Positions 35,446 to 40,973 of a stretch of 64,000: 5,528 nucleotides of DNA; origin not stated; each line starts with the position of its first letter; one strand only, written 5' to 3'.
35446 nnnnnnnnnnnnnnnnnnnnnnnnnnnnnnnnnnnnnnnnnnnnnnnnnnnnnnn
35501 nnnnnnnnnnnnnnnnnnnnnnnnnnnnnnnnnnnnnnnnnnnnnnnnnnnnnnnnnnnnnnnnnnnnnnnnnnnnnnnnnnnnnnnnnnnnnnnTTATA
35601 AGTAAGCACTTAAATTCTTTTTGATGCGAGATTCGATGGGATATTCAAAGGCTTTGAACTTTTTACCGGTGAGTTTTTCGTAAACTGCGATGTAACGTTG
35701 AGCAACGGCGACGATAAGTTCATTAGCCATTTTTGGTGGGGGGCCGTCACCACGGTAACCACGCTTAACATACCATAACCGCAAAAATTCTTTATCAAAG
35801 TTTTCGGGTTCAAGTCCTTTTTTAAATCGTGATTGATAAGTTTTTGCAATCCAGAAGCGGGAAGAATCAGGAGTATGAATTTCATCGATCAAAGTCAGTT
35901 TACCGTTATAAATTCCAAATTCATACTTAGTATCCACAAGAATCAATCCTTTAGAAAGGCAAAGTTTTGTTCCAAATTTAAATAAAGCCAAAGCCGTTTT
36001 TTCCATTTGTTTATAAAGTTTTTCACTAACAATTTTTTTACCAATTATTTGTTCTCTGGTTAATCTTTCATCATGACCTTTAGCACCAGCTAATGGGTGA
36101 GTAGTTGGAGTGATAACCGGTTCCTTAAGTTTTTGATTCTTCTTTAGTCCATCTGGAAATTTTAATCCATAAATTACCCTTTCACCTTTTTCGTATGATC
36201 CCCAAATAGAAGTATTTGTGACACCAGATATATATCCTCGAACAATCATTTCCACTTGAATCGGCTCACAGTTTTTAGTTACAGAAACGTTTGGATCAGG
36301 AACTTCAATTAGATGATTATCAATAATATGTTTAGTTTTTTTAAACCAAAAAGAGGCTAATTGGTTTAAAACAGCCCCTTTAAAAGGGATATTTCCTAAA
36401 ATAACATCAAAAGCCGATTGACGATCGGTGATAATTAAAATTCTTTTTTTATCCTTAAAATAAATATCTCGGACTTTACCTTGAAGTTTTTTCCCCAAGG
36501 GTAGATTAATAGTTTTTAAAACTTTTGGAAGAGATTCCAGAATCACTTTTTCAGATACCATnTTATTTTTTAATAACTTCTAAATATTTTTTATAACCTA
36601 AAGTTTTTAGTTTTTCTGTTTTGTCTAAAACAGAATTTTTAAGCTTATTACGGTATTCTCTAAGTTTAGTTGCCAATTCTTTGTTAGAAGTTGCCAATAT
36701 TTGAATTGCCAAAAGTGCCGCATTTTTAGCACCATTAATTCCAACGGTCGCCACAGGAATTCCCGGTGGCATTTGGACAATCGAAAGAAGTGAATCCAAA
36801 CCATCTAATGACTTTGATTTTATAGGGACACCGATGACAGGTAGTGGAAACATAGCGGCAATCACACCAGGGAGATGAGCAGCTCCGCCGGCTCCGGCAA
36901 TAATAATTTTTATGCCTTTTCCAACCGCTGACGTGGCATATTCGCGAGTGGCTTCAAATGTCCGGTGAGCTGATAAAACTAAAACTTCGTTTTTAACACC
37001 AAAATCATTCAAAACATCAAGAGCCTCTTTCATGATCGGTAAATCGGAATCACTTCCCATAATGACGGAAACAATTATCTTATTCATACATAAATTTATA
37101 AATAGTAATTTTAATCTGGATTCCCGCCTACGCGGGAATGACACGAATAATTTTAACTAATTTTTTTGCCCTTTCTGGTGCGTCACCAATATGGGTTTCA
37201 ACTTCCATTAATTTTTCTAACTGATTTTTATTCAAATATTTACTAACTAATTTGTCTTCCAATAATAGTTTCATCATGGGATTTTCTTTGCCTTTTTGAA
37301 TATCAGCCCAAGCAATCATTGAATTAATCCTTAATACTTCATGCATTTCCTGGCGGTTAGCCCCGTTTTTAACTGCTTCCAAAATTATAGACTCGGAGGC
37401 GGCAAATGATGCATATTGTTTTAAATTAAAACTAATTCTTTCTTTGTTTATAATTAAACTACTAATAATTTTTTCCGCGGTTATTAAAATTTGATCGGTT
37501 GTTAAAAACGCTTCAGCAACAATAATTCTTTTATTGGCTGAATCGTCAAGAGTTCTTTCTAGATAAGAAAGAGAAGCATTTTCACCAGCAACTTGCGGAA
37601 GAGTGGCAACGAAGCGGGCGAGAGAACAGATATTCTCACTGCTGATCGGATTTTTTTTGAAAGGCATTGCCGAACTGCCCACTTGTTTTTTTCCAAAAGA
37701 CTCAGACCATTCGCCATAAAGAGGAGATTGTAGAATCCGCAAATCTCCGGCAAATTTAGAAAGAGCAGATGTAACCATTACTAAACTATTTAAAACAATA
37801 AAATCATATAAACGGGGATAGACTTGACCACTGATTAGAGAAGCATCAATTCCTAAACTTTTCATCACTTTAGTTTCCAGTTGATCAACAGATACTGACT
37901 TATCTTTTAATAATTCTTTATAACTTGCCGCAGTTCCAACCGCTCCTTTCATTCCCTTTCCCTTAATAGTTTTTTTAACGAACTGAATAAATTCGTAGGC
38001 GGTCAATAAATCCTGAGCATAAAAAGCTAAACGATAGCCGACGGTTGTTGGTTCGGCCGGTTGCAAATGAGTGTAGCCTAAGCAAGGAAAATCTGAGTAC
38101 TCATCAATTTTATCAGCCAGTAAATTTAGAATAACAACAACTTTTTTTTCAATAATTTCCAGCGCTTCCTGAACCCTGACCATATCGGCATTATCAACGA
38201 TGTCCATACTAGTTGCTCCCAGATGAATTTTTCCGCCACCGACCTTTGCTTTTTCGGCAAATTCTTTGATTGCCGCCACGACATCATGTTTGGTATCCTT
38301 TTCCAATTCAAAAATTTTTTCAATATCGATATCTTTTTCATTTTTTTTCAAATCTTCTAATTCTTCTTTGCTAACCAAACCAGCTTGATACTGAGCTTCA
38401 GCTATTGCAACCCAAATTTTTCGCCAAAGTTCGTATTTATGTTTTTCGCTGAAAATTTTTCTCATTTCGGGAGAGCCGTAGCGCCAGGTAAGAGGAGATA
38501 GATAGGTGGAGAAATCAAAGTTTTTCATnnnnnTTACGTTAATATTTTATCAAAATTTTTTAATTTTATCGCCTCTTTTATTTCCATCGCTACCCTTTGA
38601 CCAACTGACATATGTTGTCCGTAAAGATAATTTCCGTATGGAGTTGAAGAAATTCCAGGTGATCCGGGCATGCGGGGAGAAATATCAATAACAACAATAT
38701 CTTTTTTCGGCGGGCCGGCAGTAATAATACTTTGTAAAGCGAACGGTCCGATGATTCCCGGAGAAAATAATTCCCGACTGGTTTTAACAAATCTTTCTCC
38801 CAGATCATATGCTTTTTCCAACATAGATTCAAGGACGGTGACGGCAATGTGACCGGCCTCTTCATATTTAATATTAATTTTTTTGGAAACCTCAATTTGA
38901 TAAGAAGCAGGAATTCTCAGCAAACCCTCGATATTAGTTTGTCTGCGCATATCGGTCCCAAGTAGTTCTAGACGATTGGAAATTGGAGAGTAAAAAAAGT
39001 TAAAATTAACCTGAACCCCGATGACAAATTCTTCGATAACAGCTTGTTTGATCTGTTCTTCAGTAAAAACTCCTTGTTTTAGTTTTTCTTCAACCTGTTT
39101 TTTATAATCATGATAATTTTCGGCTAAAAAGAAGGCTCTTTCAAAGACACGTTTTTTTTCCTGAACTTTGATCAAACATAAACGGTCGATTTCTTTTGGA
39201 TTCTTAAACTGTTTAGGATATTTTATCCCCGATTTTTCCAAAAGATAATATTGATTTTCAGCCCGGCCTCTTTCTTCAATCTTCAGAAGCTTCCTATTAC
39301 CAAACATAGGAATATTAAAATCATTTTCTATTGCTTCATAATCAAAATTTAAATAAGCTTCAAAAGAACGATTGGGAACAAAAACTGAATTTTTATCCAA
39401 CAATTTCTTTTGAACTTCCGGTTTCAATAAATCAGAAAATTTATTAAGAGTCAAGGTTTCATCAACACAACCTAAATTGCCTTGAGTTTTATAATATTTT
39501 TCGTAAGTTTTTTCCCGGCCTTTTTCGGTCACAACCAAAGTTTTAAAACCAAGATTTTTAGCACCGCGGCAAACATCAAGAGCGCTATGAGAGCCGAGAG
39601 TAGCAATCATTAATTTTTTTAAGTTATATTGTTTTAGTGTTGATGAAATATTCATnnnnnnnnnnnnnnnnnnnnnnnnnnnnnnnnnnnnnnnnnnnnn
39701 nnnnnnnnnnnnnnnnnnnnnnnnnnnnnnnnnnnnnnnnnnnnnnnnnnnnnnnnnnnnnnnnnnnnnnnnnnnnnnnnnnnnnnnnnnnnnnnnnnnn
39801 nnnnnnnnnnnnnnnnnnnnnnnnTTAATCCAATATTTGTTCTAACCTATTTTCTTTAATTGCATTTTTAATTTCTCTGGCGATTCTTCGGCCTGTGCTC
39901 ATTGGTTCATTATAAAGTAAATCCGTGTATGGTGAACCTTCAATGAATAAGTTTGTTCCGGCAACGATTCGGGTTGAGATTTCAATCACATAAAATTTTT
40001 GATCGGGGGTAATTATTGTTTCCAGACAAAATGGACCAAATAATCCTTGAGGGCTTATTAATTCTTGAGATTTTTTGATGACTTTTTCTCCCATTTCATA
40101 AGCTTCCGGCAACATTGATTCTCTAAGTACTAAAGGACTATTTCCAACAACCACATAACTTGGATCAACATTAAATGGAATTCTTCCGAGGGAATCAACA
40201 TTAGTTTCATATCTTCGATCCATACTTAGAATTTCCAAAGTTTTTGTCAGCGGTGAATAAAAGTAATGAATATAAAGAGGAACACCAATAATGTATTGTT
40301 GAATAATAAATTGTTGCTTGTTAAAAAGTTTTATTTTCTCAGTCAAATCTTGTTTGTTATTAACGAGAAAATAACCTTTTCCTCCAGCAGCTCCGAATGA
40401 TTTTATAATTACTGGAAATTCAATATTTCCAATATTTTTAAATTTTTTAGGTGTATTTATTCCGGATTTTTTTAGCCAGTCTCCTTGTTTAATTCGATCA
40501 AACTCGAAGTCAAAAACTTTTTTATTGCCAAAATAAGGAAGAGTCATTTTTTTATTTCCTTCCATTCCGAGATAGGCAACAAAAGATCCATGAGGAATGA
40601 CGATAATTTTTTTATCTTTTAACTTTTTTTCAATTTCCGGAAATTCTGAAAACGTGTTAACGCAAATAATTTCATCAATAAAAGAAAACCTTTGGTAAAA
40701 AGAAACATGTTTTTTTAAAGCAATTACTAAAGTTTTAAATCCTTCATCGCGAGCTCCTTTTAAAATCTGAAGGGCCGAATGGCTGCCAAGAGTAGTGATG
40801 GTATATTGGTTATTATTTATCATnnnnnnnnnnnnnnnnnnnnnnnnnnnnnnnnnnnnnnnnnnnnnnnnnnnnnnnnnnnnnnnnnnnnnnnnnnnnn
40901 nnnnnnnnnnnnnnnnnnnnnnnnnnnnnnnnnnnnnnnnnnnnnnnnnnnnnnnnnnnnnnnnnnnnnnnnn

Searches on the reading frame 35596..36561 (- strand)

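Call 80: search_protein_families(library=pfam, proteins=[window:35596-36561:-], max_evalue=0.001)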
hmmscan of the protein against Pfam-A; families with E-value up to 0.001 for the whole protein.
window:35596-36561:- (321 aa): 1 family
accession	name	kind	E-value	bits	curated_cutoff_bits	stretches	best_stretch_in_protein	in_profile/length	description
PF01259.24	SAICAR_synt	-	5.5e-64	216.6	20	1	26-267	3-224/233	SAICAR synthetase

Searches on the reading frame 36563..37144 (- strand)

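Call 8: search_protein_families(library=pfam, proteins=[window:36563-37144:-])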
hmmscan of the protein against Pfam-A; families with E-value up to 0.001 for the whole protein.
window:36563-37144:- (193 aa): 1 family
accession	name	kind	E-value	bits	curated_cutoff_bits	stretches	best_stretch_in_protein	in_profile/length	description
PF00731.26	AIRC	-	8.4e-65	217.3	30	1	25-170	2-147/148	AIR carboxylase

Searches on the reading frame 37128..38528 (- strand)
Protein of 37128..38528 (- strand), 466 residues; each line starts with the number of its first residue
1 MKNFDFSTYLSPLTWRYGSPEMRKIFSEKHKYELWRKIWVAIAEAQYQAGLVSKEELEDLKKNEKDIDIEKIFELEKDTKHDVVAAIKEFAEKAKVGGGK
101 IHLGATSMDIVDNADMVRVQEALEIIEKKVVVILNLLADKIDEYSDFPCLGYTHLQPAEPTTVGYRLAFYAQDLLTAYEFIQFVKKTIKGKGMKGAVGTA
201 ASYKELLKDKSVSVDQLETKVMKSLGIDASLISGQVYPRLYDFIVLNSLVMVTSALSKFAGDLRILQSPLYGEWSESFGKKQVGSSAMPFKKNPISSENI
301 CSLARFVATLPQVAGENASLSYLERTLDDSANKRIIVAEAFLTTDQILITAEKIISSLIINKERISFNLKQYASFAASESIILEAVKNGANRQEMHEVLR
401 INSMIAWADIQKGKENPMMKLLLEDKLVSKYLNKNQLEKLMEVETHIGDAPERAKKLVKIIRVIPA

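Call 8: search_protein_families(library=pfam, proteins=[window:37128-38528:-])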
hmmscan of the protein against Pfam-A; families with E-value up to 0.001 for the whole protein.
window:37128-38528:- (466 aa): 2 families
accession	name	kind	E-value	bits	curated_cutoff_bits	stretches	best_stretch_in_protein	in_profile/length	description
PF00206.25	Lyase_1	-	1.4e-35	123.6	27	1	19-305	7-308/312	Lyase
PF10397.14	ADSL_C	-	2.4e-15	57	32.7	1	375-454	2-76/79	Adenylosuccinate lyase C-terminus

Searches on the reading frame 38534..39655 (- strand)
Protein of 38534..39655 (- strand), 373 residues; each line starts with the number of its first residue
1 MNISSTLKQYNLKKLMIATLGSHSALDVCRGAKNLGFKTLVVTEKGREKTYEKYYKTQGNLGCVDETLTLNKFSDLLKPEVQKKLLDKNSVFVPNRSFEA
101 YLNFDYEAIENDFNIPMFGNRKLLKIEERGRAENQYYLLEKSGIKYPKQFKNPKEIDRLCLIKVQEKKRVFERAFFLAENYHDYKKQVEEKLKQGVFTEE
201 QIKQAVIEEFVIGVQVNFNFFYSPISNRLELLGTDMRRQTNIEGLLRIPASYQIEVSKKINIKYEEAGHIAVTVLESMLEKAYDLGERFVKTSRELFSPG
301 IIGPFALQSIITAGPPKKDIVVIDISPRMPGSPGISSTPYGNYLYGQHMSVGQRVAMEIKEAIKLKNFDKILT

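Call 8: search_protein_families(library=pfam, proteins=[window:38534-39655:-])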
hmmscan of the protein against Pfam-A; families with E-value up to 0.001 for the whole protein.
window:38534-39655:- (373 aa): 2 families
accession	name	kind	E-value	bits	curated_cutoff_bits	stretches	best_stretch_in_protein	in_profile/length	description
PF06973.17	DUF1297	-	1.9e-64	217.1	23.8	1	183-373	1-188/188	Domain of unknown function (DUF1297)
PF06849.18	DUF1246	-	2.1e-42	144.4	25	1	17-150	1-122/122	Protein of unknown function (DUF1246)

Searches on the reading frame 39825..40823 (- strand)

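Call 8: search_protein_families(library=pfam, proteins=[window:39825-40823:-])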
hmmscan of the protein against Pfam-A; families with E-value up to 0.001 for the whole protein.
window:39825-40823:- (332 aa): 5 families
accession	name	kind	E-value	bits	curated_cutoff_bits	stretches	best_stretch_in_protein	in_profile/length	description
PF06973.17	DUF1297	-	2.7e-65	219.9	23.8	1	168-331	19-187/188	Domain of unknown function (DUF1297)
PF06849.18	DUF1246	-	4.8e-40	136.8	25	1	9-128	1-122/122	Protein of unknown function (DUF1246)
PF02655.19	ATP-grasp_3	-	3.5e-10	40.6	23.2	1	109-288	3-159/160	ATP-grasp domain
PF02786.22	CPSase_L_D2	-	5.4e-06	26.5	19.8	1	131-166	34-69/211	Carbamoyl-phosphate synthase L chain, ATP binding domain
PF08443.16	RimK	-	0.0001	22.4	21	1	131-178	34-82/188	RimK-like ATP-grasp domain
